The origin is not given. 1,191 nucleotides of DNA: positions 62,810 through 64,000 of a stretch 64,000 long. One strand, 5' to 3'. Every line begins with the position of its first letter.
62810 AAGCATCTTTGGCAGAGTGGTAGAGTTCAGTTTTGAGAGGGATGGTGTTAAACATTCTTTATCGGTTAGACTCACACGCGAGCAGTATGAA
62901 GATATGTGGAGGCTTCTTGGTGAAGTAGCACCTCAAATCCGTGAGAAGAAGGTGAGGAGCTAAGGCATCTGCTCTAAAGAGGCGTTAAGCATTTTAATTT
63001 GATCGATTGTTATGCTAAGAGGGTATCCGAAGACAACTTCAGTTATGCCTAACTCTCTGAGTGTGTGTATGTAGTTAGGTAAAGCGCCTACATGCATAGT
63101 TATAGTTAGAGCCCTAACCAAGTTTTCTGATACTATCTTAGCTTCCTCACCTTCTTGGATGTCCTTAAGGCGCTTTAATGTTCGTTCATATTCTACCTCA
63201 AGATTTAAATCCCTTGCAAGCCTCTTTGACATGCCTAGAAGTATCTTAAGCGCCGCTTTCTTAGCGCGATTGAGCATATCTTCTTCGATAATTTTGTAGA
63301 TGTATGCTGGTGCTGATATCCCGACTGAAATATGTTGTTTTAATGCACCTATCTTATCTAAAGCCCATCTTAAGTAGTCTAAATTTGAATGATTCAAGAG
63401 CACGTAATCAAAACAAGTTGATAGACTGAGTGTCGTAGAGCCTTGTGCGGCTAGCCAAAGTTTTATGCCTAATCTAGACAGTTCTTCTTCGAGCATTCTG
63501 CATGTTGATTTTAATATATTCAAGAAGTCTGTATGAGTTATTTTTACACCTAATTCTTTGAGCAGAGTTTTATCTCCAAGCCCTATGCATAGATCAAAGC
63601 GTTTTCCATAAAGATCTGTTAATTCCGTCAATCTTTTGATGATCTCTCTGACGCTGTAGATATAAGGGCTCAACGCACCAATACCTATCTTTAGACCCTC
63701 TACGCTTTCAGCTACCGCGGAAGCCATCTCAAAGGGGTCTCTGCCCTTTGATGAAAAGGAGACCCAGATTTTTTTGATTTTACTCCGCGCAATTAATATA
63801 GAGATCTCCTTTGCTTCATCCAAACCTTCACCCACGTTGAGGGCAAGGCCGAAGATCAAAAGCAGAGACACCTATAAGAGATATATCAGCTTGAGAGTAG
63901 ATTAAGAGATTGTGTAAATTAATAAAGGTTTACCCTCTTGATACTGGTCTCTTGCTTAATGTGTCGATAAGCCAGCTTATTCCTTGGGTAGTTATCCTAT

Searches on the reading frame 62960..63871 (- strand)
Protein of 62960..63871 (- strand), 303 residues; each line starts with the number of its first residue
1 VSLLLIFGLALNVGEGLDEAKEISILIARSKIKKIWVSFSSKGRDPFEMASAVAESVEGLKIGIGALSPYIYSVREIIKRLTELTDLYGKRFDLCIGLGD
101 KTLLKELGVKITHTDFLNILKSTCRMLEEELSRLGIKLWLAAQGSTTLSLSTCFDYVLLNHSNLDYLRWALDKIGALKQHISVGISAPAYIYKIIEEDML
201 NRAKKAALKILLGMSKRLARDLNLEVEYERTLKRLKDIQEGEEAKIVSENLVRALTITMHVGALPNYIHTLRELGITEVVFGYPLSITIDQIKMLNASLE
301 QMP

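Call 59: search_protein_families(library=pfam, proteins=[window:62960-63871:-], max_evalue=0.001)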
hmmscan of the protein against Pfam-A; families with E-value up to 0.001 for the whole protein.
window:62960-63871:- (303 aa): 1 family
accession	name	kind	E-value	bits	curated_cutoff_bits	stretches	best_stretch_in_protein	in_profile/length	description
PF00296.26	Bac_luciferase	-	5.7e-07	29.6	27.9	1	14-104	18-112/314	Luciferase-like monooxygenase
